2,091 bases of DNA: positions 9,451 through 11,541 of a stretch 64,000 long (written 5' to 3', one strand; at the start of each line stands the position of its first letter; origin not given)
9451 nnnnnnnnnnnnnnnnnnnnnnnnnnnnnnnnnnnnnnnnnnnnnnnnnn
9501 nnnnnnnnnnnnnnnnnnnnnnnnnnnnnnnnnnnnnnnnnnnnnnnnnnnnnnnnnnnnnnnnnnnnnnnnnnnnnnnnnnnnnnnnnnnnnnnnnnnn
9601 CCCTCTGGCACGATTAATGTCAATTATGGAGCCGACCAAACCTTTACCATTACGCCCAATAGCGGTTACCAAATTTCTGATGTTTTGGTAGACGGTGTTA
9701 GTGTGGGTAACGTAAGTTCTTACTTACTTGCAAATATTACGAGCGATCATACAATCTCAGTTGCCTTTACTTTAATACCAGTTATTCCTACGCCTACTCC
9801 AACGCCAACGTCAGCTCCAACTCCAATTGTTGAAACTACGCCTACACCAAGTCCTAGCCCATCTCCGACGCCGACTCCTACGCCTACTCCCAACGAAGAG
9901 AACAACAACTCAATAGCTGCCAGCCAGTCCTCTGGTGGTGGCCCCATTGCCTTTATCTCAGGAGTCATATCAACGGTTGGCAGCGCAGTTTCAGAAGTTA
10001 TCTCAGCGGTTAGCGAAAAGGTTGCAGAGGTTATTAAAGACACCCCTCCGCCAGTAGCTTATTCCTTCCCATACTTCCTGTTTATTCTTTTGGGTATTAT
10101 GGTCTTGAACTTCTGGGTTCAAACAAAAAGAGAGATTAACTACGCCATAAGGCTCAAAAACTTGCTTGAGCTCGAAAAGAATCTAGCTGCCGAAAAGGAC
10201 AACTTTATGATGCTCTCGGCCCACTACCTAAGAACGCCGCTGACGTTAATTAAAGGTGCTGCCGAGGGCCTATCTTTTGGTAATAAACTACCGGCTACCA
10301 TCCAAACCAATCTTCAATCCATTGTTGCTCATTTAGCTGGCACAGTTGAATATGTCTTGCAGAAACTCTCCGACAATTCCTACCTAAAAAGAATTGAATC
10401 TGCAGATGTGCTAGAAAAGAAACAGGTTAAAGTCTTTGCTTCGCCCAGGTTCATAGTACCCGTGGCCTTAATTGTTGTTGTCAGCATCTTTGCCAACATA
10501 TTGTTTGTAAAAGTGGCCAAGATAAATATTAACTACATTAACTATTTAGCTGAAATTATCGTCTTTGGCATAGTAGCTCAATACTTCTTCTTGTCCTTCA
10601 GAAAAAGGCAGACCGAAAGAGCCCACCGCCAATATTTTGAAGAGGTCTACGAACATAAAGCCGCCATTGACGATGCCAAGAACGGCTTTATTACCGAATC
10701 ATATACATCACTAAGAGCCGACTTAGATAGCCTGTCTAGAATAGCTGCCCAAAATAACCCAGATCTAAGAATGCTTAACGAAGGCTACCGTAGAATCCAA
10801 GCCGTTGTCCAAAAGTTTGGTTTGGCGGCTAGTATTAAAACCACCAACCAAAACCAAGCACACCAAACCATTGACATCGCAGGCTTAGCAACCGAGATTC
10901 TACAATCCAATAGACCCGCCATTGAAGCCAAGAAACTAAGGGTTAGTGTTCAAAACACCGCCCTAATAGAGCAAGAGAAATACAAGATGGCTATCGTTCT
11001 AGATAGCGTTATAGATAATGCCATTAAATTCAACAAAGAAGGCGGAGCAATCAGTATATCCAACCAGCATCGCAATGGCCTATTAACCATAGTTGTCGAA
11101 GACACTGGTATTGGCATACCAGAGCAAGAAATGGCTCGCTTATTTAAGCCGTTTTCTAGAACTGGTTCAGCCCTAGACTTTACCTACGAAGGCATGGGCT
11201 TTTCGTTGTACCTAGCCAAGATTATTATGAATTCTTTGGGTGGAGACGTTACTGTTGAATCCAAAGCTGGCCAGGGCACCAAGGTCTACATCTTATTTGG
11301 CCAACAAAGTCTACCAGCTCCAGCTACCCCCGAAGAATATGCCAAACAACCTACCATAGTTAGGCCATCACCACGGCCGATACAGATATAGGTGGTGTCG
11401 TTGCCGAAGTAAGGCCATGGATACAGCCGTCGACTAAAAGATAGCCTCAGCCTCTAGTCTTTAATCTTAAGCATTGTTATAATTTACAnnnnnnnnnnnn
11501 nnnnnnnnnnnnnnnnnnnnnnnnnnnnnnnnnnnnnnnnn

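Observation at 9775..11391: Giant adhesin-like ectodomain covalently fused to a histidine kinase with a duplicated, split DHp region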

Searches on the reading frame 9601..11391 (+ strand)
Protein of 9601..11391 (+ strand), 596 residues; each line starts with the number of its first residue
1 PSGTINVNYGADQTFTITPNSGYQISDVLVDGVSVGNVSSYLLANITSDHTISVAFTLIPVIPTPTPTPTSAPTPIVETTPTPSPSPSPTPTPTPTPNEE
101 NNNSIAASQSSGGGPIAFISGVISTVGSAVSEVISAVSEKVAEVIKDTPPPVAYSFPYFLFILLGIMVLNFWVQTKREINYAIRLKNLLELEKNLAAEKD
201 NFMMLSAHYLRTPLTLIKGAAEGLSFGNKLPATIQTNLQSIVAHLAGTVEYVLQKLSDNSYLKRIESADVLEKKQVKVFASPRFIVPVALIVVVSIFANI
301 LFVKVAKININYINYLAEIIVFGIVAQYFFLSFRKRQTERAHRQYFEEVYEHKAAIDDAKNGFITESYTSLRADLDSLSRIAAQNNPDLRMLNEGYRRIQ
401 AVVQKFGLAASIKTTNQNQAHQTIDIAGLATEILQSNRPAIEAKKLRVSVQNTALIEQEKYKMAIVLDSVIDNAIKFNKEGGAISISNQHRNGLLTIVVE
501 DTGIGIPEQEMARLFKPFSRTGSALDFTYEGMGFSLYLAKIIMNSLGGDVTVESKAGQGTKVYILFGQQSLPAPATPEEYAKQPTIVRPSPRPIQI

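Call 6: search_protein_families(library=pfam, proteins=[window:9601-11391:+], max_evalue=1)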
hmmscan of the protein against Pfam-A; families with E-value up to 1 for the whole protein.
window:9601-11391:+ (596 aa): 4 families
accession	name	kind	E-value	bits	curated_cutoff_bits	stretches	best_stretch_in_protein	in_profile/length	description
PF02518.31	HATPase_c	-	2.6e-21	76.6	26.4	1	465-566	8-107/111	Histidine kinase-, DNA gyrase B-, and HSP90-like ATPase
PF00512.31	HisKA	-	0.0013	19.2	26.9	1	207-243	10-45/66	His Kinase A (phospho-acceptor) domain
PF13589.12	HATPase_c_3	-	0.0038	17.7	25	1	461-519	1-58/137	Histidine kinase-, DNA gyrase B-, and HSP90-like ATPase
PF13581.12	HATPase_c_2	-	0.1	13.1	27.4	1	453-562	22-123/127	Histidine kinase-like ATPase domain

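Call 7: find_homologous_proteins(query=window:9928-11388:+)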
Query window:9928-11388:+ (487 aa): 1920 proteins with E <= 0.001 among 8000 candidates; the best 120 are listed.
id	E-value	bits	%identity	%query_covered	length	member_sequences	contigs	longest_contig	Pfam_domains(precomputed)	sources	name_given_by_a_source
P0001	2.2e-141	490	53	90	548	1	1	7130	PF02518.32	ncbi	ncbi:MAG: HAMP domain-containing sensor histidine kinase, partial [Bacteriovoracaceae bacterium]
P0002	1.9e-81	292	38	90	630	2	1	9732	PF17957.8,PF02518.32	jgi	jgi:signal transduction histidine kinase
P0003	4.5e-76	275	35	90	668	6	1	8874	PF02518.32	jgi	jgi:signal transduction histidine kinase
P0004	1.2e-75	273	39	81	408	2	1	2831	PF02518.32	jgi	jgi:signal transduction histidine kinase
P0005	4.1e-73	265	34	93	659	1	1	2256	PF02518.32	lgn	-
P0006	4.1e-73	265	35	91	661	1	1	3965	PF02518.32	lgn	-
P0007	4.3e-72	262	34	92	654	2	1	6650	PF02518.32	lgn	-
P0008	1.5e-71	260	34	89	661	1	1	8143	PF02518.32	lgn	-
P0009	2.9e-71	259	34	89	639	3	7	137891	PF02518.32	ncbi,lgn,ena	-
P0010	1.0e-70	257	33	91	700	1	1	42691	PF02518.32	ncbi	-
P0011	2.9e-70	256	34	89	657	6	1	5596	PF02518.32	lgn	-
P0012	7.5e-70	254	36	92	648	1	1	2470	PF02518.32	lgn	-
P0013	3.2e-69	252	33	92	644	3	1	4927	PF02518.32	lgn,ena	-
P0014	1.7e-68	250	32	91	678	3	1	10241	PF02518.32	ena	-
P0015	3.4e-68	249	33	92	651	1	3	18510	PF02518.32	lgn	-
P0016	4.5e-67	245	34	89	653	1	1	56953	PF02518.32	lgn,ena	-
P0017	8.1e-66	241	33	89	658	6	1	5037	PF02518.32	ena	-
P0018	1.8e-65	240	32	88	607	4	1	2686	PF02518.32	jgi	-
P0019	2.0e-65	240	32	89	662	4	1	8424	PF02518.32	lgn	-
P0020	1.3e-59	220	32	87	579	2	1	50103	PF02518.32,PF00512.32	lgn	-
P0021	3.5e-59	219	30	90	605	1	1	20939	PF02518.32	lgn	-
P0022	7.6e-56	208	31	86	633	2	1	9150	PF02518.32,PF00512.32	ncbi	-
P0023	8.2e-56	208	30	88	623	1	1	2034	PF02518.32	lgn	-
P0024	1.0e-54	204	30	92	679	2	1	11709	PF02518.32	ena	-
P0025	1.4e-54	204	30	87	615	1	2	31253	PF02518.32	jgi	jgi:signal transduction histidine kinase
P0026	5.5e-54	202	29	94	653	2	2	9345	PF02518.32,PF00512.32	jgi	jgi:signal transduction histidine kinase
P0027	2.9e-53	200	33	89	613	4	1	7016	PF02518.32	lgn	-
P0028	2.2e-52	197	30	90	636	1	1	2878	PF02518.32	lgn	-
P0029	2.1e-51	193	30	90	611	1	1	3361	PF02518.32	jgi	jgi:signal transduction histidine kinase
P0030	2.3e-49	187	32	80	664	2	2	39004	PF02518.32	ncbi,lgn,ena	-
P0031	2.0e-45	174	28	86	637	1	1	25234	PF02518.32,PF00512.32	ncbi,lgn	-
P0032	5.9e-44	169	27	86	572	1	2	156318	PF02518.32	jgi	jgi:signal transduction histidine kinase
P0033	1.5e-43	167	28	93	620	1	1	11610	PF02518.32,PF00512.32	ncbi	-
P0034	5.2e-43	166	27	87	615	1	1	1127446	PF02518.32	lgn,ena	-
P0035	2.6e-38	150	30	84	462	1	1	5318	PF02518.32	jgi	jgi:signal transduction histidine kinase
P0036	5.3e-28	116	36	29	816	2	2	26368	PF13581.13,PF08448.17,PF02518.32,PF00512.32,PF00072.31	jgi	-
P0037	5.5e-24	103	26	43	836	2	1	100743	PF13581.13,PF02518.32,PF00512.32,PF25487.2,PF00072.31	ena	-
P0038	9.2e-22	96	23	45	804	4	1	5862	PF13581.13,PF02518.32,PF00512.32,PF25487.2,PF00072.31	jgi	-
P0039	9.0e-21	92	43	24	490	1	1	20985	PF00672.31,PF02518.32,PF00512.32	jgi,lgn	jgi:signal transduction histidine kinase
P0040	1.2e-19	89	43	19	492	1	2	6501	PF00672.31,PF02518.32,PF00512.32,PF13589.13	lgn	-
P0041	5.2e-19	87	30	45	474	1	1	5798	PF13581.13,PF02518.32,PF00512.32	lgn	-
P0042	5.4e-19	87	27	29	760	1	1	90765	PF02518.32,PF00512.32,PF13589.13,PF25487.2,PF00072.31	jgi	jgi:signal transduction histidine kinase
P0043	1.0e-18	86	31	49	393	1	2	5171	PF02518.32,PF00512.32,PF00072.31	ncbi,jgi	-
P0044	1.3e-18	85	32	34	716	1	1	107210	PF00672.31,PF09984.16,PF02518.32,PF00512.32,PF00072.31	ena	-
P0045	1.9e-18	85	30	31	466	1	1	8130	PF12860.14,PF13581.13,PF02518.32,PF00512.32,PF00989.32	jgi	-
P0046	2.3e-18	84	32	30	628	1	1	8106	PF02518.32,PF00512.32,PF00072.31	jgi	jgi:signal transduction histidine kinase/CheY-like chemotaxis protein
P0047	4.6e-18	84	37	31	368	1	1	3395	PF13426.14,PF13188.14,PF08448.17,PF02518.32,PF00512.32,PF00989.32,PF13589.13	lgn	-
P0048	6.2e-18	83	42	20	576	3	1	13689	PF02743.25,PF02518.32,PF00512.32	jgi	-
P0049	1.1e-17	82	30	35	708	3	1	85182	PF00672.31,PF13188.14,PF12860.14,PF05228.20,PF02518.32,PF00512.32,PF00989.32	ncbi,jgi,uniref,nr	ncbi:MAG: hybrid sensory histidine kinase BarA [Methanomethylovorans sp. PtaU1.Bin093]|jgi:PAS domai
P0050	1.6e-17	82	36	29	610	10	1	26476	PF00672.31,PF02518.32,PF00512.32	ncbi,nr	ncbi:MAG: ATP-binding protein [Bacillota bacterium]|nr:ATP-binding protein [Bacillota bacterium]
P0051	1.9e-17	81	27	49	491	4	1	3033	PF13581.13,PF02518.32,PF00512.32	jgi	jgi:signal transduction histidine kinase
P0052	2.0e-17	81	41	22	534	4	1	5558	PF08447.19,PF13426.14,PF13188.14,PF24820.2,PF08448.17,PF02518.32,PF00512.32,PF00989.32,PF14598.13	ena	-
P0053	2.3e-17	81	30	38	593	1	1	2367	PF00672.31,PF13581.13,PF08448.17,PF02518.32,PF00512.32,PF00989.32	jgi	jgi:two-component system phosphate regulon sensor histidine kinase PhoR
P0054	4.7e-17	80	33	37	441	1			PF08448.17,PF02518.32,PF00512.32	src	-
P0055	6.2e-17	80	31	39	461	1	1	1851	PF00672.31,PF02518.32,PF00512.32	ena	-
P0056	6.3e-17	80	42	21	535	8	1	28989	PF08447.19,PF13426.14,PF13188.14,PF24820.2,PF08448.17,PF02518.32,PF00512.32,PF00989.32,PF14598.13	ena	-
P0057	7.3e-17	80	29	35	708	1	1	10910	PF00672.31,PF12860.14,PF05228.20,PF02518.32,PF00512.32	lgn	-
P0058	7.3e-17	80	29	38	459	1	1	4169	PF00672.31,PF13581.13,PF02518.32,PF00512.32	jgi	jgi:two-component system sensor histidine kinase BaeS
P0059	8.0e-17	79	29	35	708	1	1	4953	PF00672.31,PF12860.14,PF05228.20,PF02518.32,PF00512.32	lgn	-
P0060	8.1e-17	79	29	35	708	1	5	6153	PF00672.31,PF12860.14,PF05228.20,PF02518.32,PF00512.32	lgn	-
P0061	8.2e-17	79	31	36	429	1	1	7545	PF08448.17,PF02518.32,PF00512.32,PF13589.13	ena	-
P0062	8.5e-17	79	31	36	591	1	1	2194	PF00672.31,PF13426.14,PF13188.14,PF02743.25,PF08448.17,PF02518.32,PF00512.32,PF00989.32,PF13589.13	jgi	jgi:two-component system phosphate regulon sensor histidine kinase PhoR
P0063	1.1e-16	79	45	22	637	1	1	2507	PF00672.31,PF17201.11,PF02743.25,PF02518.32,PF00512.32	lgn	-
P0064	1.2e-16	79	31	41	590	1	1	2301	PF00672.31,PF02518.32,PF00512.32,PF00989.32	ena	-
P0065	1.3e-16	79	29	43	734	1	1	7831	PF13185.13,PF02518.32,PF00512.32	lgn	-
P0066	1.4e-16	79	26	42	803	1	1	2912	PF02518.32,PF00512.32,PF00211.26,PF00072.31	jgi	-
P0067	1.6e-16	78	26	50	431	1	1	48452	PF02518.32,PF00512.32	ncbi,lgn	-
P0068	2.1e-16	78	31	29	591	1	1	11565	PF13426.14,PF13188.14,PF08448.17,PF02518.32,PF00512.32,PF00989.32,PF13589.13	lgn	-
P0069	3.3e-16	77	33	30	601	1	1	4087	PF00672.31,PF14827.13,PF02518.32,PF00512.32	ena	-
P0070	3.4e-16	77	42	21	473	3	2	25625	PF08448.17,PF02518.32,PF00512.32,PF00989.32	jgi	jgi:two-component system, OmpR family, phosphate regulon sensor histidine kinase PhoR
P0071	3.9e-16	77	39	23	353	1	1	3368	PF02518.32,PF00512.32,PF00072.31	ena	-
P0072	4.1e-16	77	25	47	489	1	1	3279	PF02518.32,PF13492.13,PF00512.32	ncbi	-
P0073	4.3e-16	77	29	35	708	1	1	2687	PF00672.31,PF12860.14,PF05228.20,PF02518.32,PF00512.32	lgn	-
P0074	4.4e-16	77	38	25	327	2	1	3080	PF02518.32,PF00512.32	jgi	-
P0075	4.9e-16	77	32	29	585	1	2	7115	PF00672.31,PF16736.12,PF13581.13,PF02518.32,PF00512.32,PF13589.13,PF14501.13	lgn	-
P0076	4.9e-16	77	31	30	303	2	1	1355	PF13581.13,PF02518.32,PF00512.32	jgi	jgi:two-component system, cell cycle sensor histidine kinase PleC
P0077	5.5e-16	77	43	22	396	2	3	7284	PF02518.32,PF00512.32,PF00072.31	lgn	-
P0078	6.2e-16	76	33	28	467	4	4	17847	PF12860.14,PF02518.32,PF00512.32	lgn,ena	-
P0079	6.4e-16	76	33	29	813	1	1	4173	PF08447.19,PF12860.14,PF02518.32,PF00512.32,PF00989.32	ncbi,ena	-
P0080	7.1e-16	76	25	47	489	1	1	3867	PF02518.32,PF13492.13,PF00512.32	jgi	jgi:signal transduction histidine kinase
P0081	7.5e-16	76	36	25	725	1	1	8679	PF13426.14,PF05228.20,PF08448.17,PF02518.32,PF00512.32,PF00989.32,PF14501.13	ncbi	-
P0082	7.9e-16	76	29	46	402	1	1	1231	PF13426.14,PF08448.17,PF02518.32,PF00512.32,PF00989.32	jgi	jgi:PAS domain S-box-containing protein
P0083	7.9e-16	76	30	39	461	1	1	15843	PF00672.31,PF02518.32,PF00512.32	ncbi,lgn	-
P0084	8.6e-16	76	40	25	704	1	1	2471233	PF08447.19,PF13426.14,PF13188.14,PF14417.13,PF08448.17,PF02518.32,PF00512.32,PF00989.32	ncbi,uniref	ncbi:PAS domain S-box protein [Methanococcoides sp. FTZ1]|uniref:PAS domain S-box protein n=1 Tax=Me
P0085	1.1e-15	76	38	21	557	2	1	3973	PF08447.19,PF13426.14,PF13188.14,PF12860.14,PF08448.17,PF02518.32,PF00512.32,PF00989.32,PF00072.31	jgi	jgi:PAS domain S-box-containing protein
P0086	1.1e-15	76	30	39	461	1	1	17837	PF00672.31,PF02518.32,PF00512.32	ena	-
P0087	1.2e-15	76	30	31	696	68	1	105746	PF08447.19,PF13426.14,PF13188.14,PF12860.14,PF08448.17,PF02518.32,PF00512.32,PF00989.32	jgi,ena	-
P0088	1.2e-15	75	30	38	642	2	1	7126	PF13185.13,PF01590.33,PF13581.13,PF02518.32,PF00512.32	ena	-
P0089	1.4e-15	75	24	52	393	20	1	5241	PF13581.13,PF02518.32,PF00512.32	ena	-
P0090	1.4e-15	75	32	36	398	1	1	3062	PF00672.31,PF13426.14,PF08448.17,PF02518.32,PF00512.32,PF00989.32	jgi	jgi:two-component system phosphate regulon sensor histidine kinase PhoR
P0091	1.9e-15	75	31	32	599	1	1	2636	PF00672.31,PF13426.14,PF08448.17,PF02518.32,PF00512.32,PF00989.32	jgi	-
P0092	2.0e-15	75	29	41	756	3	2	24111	PF02518.32,PF00512.32,PF13789.12,PF00072.31,PF01627.29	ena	-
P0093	2.1e-15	75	36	20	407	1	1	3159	PF08447.19,PF13426.14,PF08448.17,PF02518.32,PF00512.32,PF00989.32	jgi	-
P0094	2.6e-15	74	28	44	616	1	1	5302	PF02518.32,PF00512.32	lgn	-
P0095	2.9e-15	74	40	20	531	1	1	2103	PF08447.19,PF13426.14,PF13188.14,PF08448.17,PF02518.32,PF00512.32,PF00989.32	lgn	-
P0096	2.9e-15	74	30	39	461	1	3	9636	PF00672.31,PF02518.32,PF00512.32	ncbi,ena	-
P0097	3.4e-15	74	40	22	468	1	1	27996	PF08448.17,PF02518.32,PF00512.32,PF00989.32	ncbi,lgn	ncbi:MAG TPA: ATP-binding protein [Terriglobia bacterium]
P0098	3.7e-15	74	40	25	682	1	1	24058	PF13185.13,PF01590.33,PF02518.32,PF00512.32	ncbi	-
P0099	4.6e-15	74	35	25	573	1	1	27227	PF12860.14,PF02518.32,PF00512.32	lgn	-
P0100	5.2e-15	73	35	21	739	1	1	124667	PF02743.25,PF02518.32,PF00512.32,PF14501.13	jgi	-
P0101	5.7e-15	73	37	26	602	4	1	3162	PF13185.13,PF01590.33,PF02518.32,PF13492.13,PF00512.32,PF00072.31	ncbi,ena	-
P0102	5.9e-15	73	28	36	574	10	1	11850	PF00672.31,PF13426.14,PF13188.14,PF12860.14,PF02743.25,PF16736.12,PF02518.32,PF00512.32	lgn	-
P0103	6.1e-15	73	27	31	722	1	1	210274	PF02518.32,PF00512.32,PF00072.31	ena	-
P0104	6.2e-15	73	29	35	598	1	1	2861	PF00672.31,PF13426.14,PF08448.17,PF02518.32,PF00512.32,PF00989.32,PF14501.13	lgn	-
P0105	6.4e-15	73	26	48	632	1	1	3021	PF08447.19,PF13426.14,PF13188.14,PF08448.17,PF02518.32,PF00512.32,PF00989.32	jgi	-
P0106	6.4e-15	73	28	38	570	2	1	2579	PF02518.32,PF07694.18,PF00512.32,PF14501.13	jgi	jgi:PAS domain S-box-containing protein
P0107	6.4e-15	73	40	22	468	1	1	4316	PF08448.17,PF02518.32,PF00512.32,PF00989.32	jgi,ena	-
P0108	6.5e-15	73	32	31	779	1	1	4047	PF08447.19,PF12860.14,PF02518.32,PF00512.32,PF00989.32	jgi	jgi:two-component system cell cycle sensor histidine kinase PleC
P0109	6.5e-15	73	26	48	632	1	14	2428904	PF08447.19,PF13426.14,PF13188.14,PF08448.17,PF02518.32,PF00512.32,PF00989.32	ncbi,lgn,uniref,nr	ncbi:PAS domain S-box [Methanomethylovorans hollandica DSM 15978]|uniref:histidine kinase n=1 Tax=Me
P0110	6.7e-15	73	37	24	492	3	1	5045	PF00672.31,PF02518.32,PF00512.32,PF13589.13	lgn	-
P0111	7.0e-15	73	41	21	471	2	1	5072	PF08448.17,PF02518.32,PF00512.32,PF00989.32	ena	-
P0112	7.1e-15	73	39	22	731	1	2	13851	PF08447.19,PF13426.14,PF13188.14,PF12860.14,PF08448.17,PF02518.32,PF00512.32,PF00989.32,PF00072.31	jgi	jgi:PAS domain S-box-containing protein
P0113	7.3e-15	73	32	37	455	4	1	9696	PF00672.31,PF02518.32,PF08521.17,PF00512.32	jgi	-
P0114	7.8e-15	73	31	42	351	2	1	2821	PF02518.32,PF00512.32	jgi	jgi:signal transduction histidine kinase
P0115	7.9e-15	73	29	41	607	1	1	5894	PF00672.31,PF13188.14,PF02743.25,PF23846.2,PF08448.17,PF02518.32,PF00512.32,PF00989.32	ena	-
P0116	8.7e-15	73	27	43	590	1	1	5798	PF00672.31,PF02743.25,PF08448.17,PF02518.32,PF00512.32,PF00989.32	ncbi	-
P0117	9.0e-15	73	31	30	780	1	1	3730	PF08447.19,PF12860.14,PF02518.32,PF00512.32,PF00989.32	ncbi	-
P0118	9.0e-15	73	35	22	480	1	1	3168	PF08448.17,PF02518.32,PF00512.32,PF00989.32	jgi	jgi:two-component system, OmpR family, phosphate regulon sensor histidine kinase PhoR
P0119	9.1e-15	73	29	35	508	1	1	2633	PF02518.32,PF00512.32,PF13589.13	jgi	-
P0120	9.1e-15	73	33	30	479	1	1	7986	PF00672.31,PF02518.32,PF00512.32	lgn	-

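Call 8: search_protein_families(library=ncbifam, proteins=[window:9601-11391:+], max_evalue=0.1)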
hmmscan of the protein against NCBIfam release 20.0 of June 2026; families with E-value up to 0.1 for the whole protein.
window:9601-11391:+ (596 aa): 82 families (the best 25 are shown)
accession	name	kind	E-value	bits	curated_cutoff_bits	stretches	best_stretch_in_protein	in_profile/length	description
NF046044.1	PnpS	equivalog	8e-32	110.7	400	2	392-565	213-388/390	two-component system histidine kinase PnpS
TIGR02966.1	phoR_proteo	equivalog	5.7e-29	101.2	334.2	2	383-563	148-330/333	phosphate regulon sensor histidine kinase PhoR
NF033092.0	HK_WalK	equivalog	1e-25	90.4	725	1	414-565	437-591/594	cell wall metabolism sensor histidine kinase WalK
NF047874.1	MASE3_PAS_HK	subfamily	3.5e-25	88.9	560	1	470-572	527-629/655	MASE3 domain-containing sensor histidine kinase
NF008312.0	PRK11100.1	equivalog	2.8e-22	79.2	356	1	393-565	298-471/477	two-component system sensor histidine kinase CreC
NF041880.1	EPS_EpsF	equivalog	6.5e-22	77.7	900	1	377-560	303-485/492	response regulator EpsF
TIGR02916.1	PEP_his_kin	equivalog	2e-20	73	300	1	408-564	527-676/679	XrtA/PEP-CTERM system histidine kinase PrsK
NF041735.1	hist_kin_RppB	equivalog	9.1e-20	70.8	400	1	384-562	251-433/438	two-component system sensor histidine kinase RppB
NF041947.1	LuxQ_Vibrio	equivalog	1.4e-19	69.5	1200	1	426-565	547-693/843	quorum-sensing autoinducer 2 sensor kinase/phosphatase LuxQ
NF033091.0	HK_VanS_ACDEFG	equivalog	2.1e-19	69.7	400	1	399-558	124-285/293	vancomycin resistance histidine kinase VanS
NF006800.0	PRK09303.1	equivalog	3.1e-19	69.2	342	1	397-562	204-371/383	histidine kinase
NF045903.1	CuHisKinLciSLeg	equivalog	3.5e-19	69.4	700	1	429-564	218-354/357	copper-responsive two-component system sensor histidine kinase LciS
TIGR01386.1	cztS_silS_copS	subfamily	1.4e-18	67.1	292.55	1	394-563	285-453/457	heavy metal sensor histidine kinase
TIGR02956.1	TMAO_torS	equivalog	6.7e-18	64.2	676.5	1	419-561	532-675/967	TMAO reductase system sensor histidine kinase/response regulator TorS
NF008099.0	PRK10841.1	equivalog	8.5e-18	63.5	920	1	456-564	579-686/949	two-component system sensor histidine kinase RcsC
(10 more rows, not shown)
